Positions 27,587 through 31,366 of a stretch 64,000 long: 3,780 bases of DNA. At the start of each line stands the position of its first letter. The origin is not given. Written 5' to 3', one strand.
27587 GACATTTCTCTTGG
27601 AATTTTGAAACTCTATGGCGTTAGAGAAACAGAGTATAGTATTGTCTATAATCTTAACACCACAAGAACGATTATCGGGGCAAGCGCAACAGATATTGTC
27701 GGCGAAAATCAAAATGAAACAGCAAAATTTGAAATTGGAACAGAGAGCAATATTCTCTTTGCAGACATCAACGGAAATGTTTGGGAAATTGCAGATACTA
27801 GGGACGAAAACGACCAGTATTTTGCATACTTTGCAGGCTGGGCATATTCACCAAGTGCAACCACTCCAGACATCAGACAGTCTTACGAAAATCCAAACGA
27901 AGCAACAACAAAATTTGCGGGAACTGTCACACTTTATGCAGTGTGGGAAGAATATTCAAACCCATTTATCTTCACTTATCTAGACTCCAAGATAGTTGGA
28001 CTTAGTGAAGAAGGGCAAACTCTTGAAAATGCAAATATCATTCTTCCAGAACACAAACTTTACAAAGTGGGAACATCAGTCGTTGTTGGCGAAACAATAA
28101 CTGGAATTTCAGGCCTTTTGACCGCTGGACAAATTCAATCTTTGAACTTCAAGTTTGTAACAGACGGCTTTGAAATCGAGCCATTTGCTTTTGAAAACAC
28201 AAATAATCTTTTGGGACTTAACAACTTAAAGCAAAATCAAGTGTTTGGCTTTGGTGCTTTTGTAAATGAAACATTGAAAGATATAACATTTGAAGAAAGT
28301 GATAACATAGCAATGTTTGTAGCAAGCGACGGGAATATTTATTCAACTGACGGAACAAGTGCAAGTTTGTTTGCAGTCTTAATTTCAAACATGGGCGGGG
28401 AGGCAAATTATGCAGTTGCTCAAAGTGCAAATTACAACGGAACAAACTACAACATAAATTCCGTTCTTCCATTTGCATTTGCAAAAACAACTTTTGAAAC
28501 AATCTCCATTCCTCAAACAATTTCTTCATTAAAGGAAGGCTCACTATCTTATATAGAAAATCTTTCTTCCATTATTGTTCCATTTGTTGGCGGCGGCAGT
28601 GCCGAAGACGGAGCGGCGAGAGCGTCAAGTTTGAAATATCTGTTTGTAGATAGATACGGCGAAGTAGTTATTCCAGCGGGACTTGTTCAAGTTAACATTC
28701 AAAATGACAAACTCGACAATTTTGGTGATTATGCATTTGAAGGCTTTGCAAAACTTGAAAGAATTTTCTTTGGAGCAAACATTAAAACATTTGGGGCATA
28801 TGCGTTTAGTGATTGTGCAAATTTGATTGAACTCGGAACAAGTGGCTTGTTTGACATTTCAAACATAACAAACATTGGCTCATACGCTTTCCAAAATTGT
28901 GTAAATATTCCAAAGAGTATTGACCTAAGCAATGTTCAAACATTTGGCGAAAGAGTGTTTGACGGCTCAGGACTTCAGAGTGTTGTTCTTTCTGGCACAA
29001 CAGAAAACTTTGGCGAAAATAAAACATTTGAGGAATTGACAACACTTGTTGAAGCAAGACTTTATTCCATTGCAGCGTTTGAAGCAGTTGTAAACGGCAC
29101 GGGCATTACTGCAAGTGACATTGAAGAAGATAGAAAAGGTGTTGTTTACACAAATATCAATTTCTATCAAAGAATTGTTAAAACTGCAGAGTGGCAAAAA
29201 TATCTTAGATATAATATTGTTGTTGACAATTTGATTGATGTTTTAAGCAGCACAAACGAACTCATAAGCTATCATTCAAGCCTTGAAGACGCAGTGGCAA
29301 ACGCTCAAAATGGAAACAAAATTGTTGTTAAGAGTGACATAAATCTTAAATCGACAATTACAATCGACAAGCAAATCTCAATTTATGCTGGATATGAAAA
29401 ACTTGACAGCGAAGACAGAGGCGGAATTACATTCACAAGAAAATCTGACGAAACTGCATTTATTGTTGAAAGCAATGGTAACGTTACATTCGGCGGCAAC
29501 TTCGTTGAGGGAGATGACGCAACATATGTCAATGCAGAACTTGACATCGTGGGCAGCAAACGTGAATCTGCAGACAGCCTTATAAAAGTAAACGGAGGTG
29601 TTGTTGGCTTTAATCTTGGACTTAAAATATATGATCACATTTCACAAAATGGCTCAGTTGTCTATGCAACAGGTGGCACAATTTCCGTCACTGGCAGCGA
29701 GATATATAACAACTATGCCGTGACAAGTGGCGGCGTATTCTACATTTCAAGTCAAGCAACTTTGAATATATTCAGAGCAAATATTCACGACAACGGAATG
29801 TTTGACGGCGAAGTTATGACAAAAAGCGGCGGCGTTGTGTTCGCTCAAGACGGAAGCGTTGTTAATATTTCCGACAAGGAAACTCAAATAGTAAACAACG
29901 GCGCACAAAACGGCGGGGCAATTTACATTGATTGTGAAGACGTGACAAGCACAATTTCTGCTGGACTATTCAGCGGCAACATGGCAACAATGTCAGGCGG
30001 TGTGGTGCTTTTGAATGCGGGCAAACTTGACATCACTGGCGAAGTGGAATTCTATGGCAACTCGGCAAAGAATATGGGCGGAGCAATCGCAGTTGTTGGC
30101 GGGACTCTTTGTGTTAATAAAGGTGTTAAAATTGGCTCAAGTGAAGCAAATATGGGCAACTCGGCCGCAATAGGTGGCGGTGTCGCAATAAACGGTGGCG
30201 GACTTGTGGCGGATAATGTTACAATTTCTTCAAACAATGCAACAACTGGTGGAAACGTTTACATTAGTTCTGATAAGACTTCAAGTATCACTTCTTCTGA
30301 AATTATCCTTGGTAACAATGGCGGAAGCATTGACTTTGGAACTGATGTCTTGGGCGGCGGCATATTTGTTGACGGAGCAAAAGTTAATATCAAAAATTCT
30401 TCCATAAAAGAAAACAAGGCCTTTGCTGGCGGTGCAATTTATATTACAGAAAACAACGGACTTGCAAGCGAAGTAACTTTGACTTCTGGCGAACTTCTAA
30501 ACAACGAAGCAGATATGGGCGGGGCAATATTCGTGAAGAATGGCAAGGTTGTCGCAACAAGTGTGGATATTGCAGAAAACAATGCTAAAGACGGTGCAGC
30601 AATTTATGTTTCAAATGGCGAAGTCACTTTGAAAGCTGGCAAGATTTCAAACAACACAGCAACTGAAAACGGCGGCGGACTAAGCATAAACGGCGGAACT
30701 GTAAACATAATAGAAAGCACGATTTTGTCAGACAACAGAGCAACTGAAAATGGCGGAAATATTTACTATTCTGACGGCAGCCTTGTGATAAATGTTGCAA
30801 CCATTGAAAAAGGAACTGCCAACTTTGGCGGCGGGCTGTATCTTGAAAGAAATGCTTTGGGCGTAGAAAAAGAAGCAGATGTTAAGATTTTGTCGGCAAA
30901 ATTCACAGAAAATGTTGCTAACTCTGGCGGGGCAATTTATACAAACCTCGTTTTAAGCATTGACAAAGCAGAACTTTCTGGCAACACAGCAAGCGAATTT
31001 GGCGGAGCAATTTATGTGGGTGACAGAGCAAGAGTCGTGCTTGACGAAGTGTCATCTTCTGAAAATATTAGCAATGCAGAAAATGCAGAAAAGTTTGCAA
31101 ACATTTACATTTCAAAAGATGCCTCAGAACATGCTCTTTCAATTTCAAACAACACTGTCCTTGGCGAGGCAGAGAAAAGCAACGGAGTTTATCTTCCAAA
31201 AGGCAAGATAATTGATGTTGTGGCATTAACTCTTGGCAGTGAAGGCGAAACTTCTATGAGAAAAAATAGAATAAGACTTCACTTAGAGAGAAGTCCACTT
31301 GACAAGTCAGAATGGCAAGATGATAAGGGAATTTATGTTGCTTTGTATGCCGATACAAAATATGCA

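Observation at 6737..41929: One 35.2-kb ORF encoding an 11,730-aa modular surface giant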

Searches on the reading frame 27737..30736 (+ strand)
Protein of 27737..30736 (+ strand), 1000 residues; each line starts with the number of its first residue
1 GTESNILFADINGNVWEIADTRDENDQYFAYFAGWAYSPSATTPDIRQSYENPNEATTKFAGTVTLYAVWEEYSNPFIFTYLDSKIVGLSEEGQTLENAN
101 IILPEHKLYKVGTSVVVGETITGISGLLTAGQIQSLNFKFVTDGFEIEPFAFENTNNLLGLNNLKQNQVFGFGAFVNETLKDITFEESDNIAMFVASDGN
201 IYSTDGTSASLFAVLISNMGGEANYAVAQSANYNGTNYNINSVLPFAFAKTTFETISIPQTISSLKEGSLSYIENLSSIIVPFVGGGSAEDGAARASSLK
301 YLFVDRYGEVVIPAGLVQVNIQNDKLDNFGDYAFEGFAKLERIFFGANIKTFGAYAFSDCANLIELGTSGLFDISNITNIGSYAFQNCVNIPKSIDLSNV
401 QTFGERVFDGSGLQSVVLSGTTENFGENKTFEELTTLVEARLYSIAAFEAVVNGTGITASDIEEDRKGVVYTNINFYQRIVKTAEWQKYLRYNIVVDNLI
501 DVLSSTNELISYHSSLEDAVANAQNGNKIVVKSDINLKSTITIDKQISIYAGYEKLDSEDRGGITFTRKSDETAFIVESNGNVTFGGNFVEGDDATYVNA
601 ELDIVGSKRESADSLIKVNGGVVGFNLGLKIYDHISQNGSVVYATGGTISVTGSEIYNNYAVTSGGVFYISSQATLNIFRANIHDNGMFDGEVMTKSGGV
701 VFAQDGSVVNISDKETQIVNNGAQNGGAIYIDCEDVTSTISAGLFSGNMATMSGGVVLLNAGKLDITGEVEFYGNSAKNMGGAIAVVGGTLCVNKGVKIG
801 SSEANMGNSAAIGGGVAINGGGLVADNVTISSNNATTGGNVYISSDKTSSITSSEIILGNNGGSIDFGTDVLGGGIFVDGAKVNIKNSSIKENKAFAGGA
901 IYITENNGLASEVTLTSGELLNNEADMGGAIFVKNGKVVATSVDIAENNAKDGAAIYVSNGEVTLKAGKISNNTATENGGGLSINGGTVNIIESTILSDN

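Call 6: search_protein_families(library=pfam, max_evalue=0.01, proteins=[window:27737-30736:+])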
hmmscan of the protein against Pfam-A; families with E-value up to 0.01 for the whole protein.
window:27737-30736:+ (1000 aa): 2 families
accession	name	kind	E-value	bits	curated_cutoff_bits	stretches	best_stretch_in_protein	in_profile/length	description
PF13306.12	LRR_5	-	4e-22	78.9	27.7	1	318-432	15-121/127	BspA type Leucine rich repeat region (6 copies)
PF13855.12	LRR_8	-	1.5e-05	25.1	27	1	316-366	3-54/61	Leucine rich repeat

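Call 51: search_protein_families(library=ncbifam, max_evalue=0.01, proteins=[window:27737-30736:+])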
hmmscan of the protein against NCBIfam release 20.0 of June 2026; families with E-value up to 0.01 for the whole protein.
window:27737-30736:+ (1000 aa): 0 families

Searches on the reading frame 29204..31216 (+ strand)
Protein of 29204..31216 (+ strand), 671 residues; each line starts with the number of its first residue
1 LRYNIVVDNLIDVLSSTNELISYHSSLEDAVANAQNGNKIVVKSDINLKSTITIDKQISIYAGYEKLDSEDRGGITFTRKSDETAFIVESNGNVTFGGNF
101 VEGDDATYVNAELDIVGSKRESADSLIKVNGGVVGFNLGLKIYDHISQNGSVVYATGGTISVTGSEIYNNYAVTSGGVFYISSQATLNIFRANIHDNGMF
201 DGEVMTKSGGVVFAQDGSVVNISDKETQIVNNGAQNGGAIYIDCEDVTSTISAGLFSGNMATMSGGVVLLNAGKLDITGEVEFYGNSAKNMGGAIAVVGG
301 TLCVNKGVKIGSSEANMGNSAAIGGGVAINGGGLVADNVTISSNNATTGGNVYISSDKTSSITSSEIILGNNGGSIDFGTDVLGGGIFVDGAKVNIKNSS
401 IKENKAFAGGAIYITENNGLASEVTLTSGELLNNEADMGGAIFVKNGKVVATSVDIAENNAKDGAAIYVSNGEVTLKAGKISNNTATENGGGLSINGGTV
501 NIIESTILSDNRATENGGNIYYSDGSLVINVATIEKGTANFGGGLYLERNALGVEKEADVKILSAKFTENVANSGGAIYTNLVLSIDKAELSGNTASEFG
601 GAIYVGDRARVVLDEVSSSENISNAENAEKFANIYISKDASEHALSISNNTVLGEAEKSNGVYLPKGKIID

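Call 68: find_homologous_proteins(query=window:29204-31216:+, max_evalue=0.00001)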
Query window:29204-31216:+ (671 aa): 105 proteins with E <= 0.00001 among 8000 candidates.
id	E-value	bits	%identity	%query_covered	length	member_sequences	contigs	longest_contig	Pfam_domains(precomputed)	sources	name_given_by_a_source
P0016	3.1e-34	137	28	56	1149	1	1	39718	PF02415.24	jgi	jgi:hypothetical protein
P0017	4.5e-26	110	27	61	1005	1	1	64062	PF02415.24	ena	-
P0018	1.2e-24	105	27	73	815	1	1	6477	PF13229.13,PF02415.24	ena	-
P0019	9.1e-24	102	29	73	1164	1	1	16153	PF02415.24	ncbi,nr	ncbi:MAG: hypothetical protein MR051_08580, partial [Lentisphaeria bacterium]|nr:hypothetical protei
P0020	1.1e-20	92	25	70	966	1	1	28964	PF13229.13,PF02415.24,PF18962.8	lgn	-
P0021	1.9e-20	91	32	33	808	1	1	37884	PF13229.13,PF02415.24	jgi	jgi:predicted outer membrane repeat protein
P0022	2.6e-19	87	33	19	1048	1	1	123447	PF20585.5,PF02415.24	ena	-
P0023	6.1e-19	86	28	55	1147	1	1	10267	PF02415.24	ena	-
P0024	1.6e-17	82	30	58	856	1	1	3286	PF02415.24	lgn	-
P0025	4.0e-17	80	31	35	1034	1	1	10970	PF02415.24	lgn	-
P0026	4.9e-17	80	28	33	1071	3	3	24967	PF02415.24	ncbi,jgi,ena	-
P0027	4.9e-16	77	31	60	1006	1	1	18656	PF13229.13,PF09479.17,PF02415.24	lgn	-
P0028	5.4e-16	76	28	87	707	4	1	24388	PF02415.24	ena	-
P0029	5.7e-15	73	31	41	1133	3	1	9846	PF13229.13,PF18998.7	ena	-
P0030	6.5e-15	73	28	78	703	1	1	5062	PF02415.24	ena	-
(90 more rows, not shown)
